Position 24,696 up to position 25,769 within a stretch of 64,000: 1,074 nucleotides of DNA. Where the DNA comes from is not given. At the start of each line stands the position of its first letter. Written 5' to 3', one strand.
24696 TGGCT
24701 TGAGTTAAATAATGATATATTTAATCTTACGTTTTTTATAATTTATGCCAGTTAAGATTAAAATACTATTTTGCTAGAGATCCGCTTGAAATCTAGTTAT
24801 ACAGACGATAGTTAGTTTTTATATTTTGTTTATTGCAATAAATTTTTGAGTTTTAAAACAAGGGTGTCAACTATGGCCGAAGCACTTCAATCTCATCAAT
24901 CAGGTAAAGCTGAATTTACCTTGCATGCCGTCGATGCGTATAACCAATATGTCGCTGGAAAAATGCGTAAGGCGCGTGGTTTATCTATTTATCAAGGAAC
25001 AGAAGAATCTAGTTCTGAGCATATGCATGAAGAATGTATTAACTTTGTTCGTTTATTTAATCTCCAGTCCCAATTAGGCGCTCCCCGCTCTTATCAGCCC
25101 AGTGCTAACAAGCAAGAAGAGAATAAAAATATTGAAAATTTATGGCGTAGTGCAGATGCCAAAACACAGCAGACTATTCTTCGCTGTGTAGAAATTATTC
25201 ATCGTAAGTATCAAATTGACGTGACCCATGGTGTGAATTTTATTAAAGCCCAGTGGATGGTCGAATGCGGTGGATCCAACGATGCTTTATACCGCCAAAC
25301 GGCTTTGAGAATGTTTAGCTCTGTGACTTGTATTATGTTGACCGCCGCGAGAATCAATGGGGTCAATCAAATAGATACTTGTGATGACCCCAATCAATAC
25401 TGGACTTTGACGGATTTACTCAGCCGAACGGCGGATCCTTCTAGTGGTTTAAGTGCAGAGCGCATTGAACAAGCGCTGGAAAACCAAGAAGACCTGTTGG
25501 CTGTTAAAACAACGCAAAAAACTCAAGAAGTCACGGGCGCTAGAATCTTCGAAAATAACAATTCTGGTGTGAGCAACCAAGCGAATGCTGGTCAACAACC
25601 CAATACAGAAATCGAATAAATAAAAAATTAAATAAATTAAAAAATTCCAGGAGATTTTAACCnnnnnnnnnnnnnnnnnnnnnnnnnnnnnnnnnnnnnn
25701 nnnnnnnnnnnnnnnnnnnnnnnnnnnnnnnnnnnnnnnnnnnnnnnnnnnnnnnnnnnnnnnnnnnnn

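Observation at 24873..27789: Two unknown genes at the heart of the T4BSS operon, one a GC-rich Ala/Pro-repeat protein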

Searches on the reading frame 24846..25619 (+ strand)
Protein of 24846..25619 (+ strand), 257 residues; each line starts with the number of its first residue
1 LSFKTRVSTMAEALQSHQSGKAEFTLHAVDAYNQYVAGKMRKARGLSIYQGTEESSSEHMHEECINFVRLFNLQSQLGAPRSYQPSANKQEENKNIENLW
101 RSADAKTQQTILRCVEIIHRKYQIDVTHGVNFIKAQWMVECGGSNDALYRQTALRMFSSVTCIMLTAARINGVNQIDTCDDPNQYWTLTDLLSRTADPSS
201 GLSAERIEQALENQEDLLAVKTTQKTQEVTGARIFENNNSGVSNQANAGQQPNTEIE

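Call 3: search_protein_families(library=pfam, proteins=[window:24846-25619:+], max_evalue=0.1)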
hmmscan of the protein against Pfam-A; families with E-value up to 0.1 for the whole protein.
window:24846-25619:+ (257 aa): 2 families
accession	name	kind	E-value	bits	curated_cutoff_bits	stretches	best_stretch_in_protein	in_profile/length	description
PF23606.1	HEAT_ULK4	-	0.079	12.8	27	0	95-174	77-153/201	Serine/threonine-protein kinase ULK4-like, HEAT repeats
PF18183.6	SLATT_2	-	0.091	13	25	0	106-153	140-186/192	SMODS and SLOG-associating 2TM effector domain 2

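Call 4: search_protein_families(library=ncbifam, proteins=[window:24846-25619:+], max_evalue=0.1)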
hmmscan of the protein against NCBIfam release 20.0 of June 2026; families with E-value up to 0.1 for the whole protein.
window:24846-25619:+ (257 aa): 1 family
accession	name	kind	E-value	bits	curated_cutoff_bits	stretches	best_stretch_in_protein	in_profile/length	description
TIGR02056.1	ChlG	equivalog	0.072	12.7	436.45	1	120-175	16-71/306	chlorophyll synthase ChlG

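Call 6: search_solved_structures(query=window:24846-25619:+, max_evalue=10)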
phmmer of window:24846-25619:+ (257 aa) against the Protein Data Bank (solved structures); distinct sequences matched with E-value up to 10: 0.

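Call 9: find_homologous_proteins(query=window:24846-25619:+)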
Query window:24846-25619:+ (257 aa): 3 proteins with E <= 0.001 among 346 candidates.
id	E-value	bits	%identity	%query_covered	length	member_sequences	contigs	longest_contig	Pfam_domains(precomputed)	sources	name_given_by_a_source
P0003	1.6e-158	543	99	96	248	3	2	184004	-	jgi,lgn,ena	-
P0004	3.2e-53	199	46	87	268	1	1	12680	-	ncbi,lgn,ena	-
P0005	2.1e-50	189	51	67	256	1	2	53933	-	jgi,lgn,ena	-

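Call 12: find_encoding_contigs(protein=P0004, flank=10000, max_places=4)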
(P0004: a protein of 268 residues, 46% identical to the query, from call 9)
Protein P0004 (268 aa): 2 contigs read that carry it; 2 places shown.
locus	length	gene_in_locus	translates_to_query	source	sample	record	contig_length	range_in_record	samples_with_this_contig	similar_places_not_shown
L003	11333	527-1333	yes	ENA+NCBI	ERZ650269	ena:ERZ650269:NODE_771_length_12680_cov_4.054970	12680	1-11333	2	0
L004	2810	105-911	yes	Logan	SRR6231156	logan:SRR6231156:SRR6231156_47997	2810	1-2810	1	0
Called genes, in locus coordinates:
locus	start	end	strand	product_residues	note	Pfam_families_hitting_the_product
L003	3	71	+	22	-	?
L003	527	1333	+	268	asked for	-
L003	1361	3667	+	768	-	-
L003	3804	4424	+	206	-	PF11393:T4BSS_DotI_IcmL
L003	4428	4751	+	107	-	PF12608:T4bSS_IcmS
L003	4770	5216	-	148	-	PF23130:IcmW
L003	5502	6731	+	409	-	PF12293:T4BSS_DotH_IcmK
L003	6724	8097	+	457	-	PF03743:TrbI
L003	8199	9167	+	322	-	-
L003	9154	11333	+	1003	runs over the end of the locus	-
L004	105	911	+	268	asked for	-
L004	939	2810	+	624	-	?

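Call 13: find_encoding_contigs(protein=P0005, flank=10000, max_places=4)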
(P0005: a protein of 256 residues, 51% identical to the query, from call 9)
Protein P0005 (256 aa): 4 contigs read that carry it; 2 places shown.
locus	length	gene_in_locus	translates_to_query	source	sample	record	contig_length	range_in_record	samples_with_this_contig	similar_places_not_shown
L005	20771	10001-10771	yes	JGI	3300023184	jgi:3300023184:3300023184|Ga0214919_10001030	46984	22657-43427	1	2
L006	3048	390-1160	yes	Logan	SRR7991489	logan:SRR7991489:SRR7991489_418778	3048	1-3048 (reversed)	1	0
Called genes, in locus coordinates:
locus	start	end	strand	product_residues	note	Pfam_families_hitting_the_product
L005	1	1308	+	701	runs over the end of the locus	PF19310:TOP_N, PF01432:Peptidase_M3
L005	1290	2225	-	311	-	PF00512:HisKA, PF02518:HATPase_c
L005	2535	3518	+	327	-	-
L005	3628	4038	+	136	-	-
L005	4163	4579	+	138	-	-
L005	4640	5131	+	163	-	PF16816:DotD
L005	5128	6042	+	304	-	PF16932:T4SS_TraI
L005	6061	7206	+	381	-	PF00437:T2SSE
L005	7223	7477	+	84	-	PF28014:IcmT_2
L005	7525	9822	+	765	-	PF12696:TraG-D_C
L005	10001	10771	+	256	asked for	-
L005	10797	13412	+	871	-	-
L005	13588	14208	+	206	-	PF11393:T4BSS_DotI_IcmL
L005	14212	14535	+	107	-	PF12608:T4bSS_IcmS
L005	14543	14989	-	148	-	PF23130:IcmW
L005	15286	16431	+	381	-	PF12293:T4BSS_DotH_IcmK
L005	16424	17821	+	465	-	PF03743:TrbI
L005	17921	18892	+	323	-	-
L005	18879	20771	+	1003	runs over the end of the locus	-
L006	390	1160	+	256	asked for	-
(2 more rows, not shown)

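Call 29: find_related_loci(query=A2, collection=metagenome_contigs, flank=8000)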
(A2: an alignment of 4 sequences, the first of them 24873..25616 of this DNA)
Query A2 (248 aa) in metagenome_contigs; peptide patterns used: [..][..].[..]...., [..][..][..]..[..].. (x = any residue, [..] = any of these).
377 stretches matched a pattern; 2 encode a relative of the query (tblastn E <= 1e-3); 2 distinct loci.
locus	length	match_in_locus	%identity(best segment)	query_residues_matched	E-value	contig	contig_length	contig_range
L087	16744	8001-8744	99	1-248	7e-171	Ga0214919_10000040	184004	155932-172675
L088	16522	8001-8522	51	7-178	3e-54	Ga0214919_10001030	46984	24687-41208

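Call 37: predict_structure(alignment_id=A2)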
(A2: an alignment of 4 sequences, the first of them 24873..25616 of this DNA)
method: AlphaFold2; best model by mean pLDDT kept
length: 248 residues; sequences in the alignment: 4
mean_pLDDT: 35.8   pTM: 0.26
mean pLDDT of the five models: 35.8, 35.0, 34.9, 33.5, 32.1
residues with pLDDT >= 90: 0; 70-90: 0; 50-70: 2; < 50: 246
segments of 3 or more residues with pLDDT < 50: 1-89, 93-248
pLDDT, mean of each block of 10 residues (from residue 1): 34 30 32 30 34 40 38 40 47 46 45 37 37 35 33 33 32 34 38 38 36 35 31 29 30
secondary structure, 60 per line:
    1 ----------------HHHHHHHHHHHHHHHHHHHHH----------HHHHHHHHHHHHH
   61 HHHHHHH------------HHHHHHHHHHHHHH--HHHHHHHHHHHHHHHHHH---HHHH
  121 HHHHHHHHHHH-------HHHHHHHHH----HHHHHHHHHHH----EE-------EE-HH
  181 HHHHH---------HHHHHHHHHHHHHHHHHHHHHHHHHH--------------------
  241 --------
elements in order: H17-37 H48-67 H80-93 H96-113 H117-131 H139-147 H152-162 H179-185 H195-220

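Call 39: search_solved_structures(query=A2, max_evalue=10)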
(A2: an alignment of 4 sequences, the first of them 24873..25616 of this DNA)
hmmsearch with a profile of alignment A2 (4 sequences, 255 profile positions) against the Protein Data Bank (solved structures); distinct sequences matched with E-value up to 10: 1.
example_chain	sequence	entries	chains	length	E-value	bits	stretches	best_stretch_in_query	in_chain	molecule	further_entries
7ner_A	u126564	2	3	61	1.8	11.2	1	63-107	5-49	v-Src SH3 domain | Tyrosine-protein kinase transforming protein Src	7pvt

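Call 49: search_protein_representatives(alignment_id=A2)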
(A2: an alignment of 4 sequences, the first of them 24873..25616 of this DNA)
Query: 4 sequences, 255 profile positions. Proteins with E-value up to 0.001 (for the whole library): 5; up to 1e-10: 3; up to 1e-30: 3. The best 5 are listed.
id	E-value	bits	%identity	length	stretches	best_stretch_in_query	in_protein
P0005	3.1e-140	482.2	-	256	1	1-255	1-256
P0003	7.9e-135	464.5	-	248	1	1-255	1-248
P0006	2.5e-43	164.7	-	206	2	104-253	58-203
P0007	3.1e-05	39.9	-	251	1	18-199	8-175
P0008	1.2e-04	38.0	-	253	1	26-200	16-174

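Call 51: find_encoding_contigs(protein=P0007, flank=10000, max_places=3)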
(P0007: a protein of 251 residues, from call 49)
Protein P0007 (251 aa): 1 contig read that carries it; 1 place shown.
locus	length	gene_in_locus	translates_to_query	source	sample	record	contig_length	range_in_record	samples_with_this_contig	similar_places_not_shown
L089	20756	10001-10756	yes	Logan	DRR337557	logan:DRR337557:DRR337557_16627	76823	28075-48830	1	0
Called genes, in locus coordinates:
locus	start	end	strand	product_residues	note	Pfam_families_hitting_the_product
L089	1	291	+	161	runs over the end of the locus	PF16816:DotD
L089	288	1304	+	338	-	PF16932:T4SS_TraI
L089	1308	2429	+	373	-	PF00437:T2SSE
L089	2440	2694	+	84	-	PF28014:IcmT_2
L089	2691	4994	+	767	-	PF12696:TraG-D_C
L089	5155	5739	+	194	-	-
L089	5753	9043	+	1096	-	-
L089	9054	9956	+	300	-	-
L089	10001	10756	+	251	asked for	-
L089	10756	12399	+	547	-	-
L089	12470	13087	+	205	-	PF11393:T4BSS_DotI_IcmL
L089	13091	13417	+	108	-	PF12608:T4bSS_IcmS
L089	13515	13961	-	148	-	PF23130:IcmW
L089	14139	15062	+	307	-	PF12293:T4BSS_DotH_IcmK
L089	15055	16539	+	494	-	PF03743:TrbI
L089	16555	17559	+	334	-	-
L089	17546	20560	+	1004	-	-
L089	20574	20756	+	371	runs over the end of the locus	PF23127:DotM_C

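Call 52: find_encoding_contigs(protein=P0008, flank=10000, max_places=3)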
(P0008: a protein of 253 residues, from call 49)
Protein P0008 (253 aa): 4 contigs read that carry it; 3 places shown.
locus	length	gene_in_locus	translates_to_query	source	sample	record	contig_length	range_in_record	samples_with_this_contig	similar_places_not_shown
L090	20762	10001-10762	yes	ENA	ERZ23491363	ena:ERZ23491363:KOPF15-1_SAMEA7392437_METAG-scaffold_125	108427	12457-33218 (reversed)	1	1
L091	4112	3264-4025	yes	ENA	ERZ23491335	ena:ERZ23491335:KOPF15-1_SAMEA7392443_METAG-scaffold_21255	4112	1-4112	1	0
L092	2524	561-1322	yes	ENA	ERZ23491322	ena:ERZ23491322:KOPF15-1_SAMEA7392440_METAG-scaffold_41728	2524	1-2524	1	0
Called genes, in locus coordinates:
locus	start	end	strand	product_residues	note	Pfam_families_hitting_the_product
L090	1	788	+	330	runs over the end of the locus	PF16932:T4SS_TraI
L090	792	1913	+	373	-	PF00437:T2SSE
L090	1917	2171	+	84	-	PF28014:IcmT_2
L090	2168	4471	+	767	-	PF12696:TraG-D_C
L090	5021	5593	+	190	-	-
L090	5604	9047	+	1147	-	-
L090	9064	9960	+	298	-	-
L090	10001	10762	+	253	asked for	-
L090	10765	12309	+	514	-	-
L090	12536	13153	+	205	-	PF11393:T4BSS_DotI_IcmL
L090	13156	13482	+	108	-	PF12608:T4bSS_IcmS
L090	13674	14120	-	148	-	PF23130:IcmW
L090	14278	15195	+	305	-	PF12293:T4BSS_DotH_IcmK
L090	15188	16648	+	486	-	PF03743:TrbI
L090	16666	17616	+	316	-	-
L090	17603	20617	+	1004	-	-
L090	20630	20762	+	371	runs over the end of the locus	PF23127:DotM_C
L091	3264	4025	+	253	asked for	-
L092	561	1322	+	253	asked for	-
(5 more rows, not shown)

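Call 75: search_protein_families(library=pfam, alignment_id=A5, max_evalue=1)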
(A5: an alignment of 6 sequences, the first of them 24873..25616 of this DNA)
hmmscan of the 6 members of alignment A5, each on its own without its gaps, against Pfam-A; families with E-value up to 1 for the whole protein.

A. member 1, window:24873-25616:+ (248 aa): 2 families
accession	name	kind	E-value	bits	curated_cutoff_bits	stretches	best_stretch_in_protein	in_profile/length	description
PF23606.1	HEAT_ULK4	-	0.078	12.8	27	1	86-165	77-153/201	Serine/threonine-protein kinase ULK4-like, HEAT repeats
PF18183.6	SLATT_2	-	0.086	13.1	25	1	97-144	140-186/192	SMODS and SLOG-associating 2TM effector domain 2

B. families by the number of members that match (of 6 scanned): 5 families
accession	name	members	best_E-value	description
PF13667.11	ThiC-associated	2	0.019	ThiC-associated domain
PF23606.1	HEAT_ULK4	1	0.078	Serine/threonine-protein kinase ULK4-like, HEAT repeats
PF18183.6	SLATT_2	1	0.086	SMODS and SLOG-associating 2TM effector domain 2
PF01507.26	PAPS_reduct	1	0.1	Phosphoadenosine phosphosulfate reductase domain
PF09105.16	SelB-wing_1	1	0.16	Elongation factor SelB, winged helix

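Call 76: search_protein_families(library=pfam, proteins=[L003:1361-3664:+, L005:10797-13409:+, L089:10756-12396:+, L090:10765-12306:+], max_evalue=0.05)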
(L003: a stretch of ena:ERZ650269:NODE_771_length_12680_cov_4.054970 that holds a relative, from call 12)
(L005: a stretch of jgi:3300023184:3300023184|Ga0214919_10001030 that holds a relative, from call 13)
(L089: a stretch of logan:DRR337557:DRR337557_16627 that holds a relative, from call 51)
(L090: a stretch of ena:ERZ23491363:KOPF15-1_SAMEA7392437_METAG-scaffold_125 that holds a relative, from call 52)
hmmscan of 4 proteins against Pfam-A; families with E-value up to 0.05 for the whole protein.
L003:1361-3664:+ (768 aa): 0 families

L005:10797-13409:+ (871 aa): 0 families

L089:10756-12396:+ (547 aa): 1 family
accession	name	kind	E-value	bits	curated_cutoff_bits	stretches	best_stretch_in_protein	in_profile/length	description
PF14560.12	Ubiquitin_2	-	0.00025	21.9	23.1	1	305-334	53-82/86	Ubiquitin-like domain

L090:10765-12306:+ (514 aa): 1 family
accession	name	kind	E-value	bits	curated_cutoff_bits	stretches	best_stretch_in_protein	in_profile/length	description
PF08617.15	CGI-121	-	0.011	16.3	25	1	255-310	69-128/159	Kinase binding protein CGI-121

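Call 86: search_dna_similar(query=window:24873-25616:+, collection=plasmids, mode=protein, max_evalue=0.001, max_rows=10)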
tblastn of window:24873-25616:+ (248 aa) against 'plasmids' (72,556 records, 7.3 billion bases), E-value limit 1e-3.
No match.

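Call 90: search_solved_structures(query=A5, max_evalue=1)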
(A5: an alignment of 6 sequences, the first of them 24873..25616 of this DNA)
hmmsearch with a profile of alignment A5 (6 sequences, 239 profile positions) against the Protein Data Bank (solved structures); distinct sequences matched with E-value up to 1: 0.
